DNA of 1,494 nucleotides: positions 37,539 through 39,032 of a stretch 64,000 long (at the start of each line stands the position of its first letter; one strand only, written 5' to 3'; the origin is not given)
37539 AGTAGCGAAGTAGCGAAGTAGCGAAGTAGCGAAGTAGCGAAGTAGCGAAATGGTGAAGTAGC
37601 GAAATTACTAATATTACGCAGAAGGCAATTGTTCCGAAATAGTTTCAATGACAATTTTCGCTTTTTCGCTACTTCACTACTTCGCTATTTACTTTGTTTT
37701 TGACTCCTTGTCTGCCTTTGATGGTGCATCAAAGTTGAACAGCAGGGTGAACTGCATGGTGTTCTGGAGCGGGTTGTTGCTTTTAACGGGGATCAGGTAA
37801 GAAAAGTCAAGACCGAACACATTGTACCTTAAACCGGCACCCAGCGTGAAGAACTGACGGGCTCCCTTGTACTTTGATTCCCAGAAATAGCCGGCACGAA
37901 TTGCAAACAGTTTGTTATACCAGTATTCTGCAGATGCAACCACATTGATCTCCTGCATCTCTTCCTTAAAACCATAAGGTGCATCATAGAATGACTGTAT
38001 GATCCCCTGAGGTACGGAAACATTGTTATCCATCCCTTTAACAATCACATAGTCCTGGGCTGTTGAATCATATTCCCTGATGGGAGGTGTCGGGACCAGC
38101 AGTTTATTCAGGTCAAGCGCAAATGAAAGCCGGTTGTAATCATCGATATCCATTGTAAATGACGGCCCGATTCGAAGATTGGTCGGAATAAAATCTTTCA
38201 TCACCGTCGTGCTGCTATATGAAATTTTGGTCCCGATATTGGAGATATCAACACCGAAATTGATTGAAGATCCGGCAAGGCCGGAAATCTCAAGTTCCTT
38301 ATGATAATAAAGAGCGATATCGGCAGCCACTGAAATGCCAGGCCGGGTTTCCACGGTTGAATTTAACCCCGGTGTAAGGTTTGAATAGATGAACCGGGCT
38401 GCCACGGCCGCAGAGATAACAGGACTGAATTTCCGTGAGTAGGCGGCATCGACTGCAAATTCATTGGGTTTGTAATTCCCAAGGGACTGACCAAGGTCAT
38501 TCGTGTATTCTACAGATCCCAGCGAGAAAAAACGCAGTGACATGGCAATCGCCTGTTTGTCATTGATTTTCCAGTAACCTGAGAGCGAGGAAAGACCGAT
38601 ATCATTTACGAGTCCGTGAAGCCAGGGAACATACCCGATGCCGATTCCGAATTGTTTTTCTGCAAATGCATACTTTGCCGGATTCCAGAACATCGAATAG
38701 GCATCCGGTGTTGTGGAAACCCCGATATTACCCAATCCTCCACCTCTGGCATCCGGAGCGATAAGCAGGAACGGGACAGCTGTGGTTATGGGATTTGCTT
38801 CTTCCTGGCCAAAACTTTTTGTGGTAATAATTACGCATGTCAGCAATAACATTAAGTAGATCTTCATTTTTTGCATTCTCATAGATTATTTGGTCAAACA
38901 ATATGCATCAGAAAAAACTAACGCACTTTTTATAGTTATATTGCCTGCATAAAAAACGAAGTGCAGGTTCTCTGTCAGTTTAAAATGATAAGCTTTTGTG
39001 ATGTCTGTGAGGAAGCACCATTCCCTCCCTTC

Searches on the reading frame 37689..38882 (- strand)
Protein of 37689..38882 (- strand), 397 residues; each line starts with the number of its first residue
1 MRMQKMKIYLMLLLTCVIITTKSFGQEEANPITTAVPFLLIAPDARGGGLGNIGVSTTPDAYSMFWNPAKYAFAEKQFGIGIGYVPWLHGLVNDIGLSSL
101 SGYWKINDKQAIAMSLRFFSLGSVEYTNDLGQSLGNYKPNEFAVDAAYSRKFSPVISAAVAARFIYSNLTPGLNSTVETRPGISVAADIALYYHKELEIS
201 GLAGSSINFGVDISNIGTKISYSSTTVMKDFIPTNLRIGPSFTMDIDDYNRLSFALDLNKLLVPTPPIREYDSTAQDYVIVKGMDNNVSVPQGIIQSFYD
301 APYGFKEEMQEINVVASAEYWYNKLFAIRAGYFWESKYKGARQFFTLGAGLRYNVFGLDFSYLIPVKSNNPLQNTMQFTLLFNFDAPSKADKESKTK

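Call 4: search_protein_families(library=ncbifam, proteins=[window:37689-38882:-], max_evalue=0.01)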
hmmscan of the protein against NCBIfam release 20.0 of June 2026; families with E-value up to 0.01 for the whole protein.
window:37689-38882:- (397 aa): 4 families
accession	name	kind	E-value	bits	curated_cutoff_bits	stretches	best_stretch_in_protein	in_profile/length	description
NF033710.1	T9SS_OM_PorV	equivalog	2.9e-146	487.4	250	1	15-384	4-367/367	type IX secretion system outer membrane channel protein PorV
NF033709.1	PorV_fam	subfamily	1.3e-123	412.8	90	1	33-384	1-326/326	PorV/PorQ family protein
NF033711.1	T9SS_PorQ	equivalog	4.6e-20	71.9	220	1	10-244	4-213/335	type IX secretion system protein PorQ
NF052325.1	PorVQ2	equivalog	3.6e-05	22.8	325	1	29-140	20-128/354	putative type IX sorting system protein PorV2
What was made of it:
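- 37689..38882 (-): porV, the outer-membrane shuttle/channel protein; the only PorV-type gene downstream of the three sortases. NF033710 487 bits against a cut-off of 250 (call 4).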

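Call 5: search_protein_families(library=pfam, proteins=[window:37689-38882:-], max_evalue=0.01)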
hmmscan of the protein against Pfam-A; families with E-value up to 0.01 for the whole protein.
window:37689-38882:- (397 aa): 1 family
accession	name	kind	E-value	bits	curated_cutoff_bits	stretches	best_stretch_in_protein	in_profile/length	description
PF19572.5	PorV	-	3.9e-67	226.8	27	1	26-267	3-242/243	Type IX secretion system protein PorV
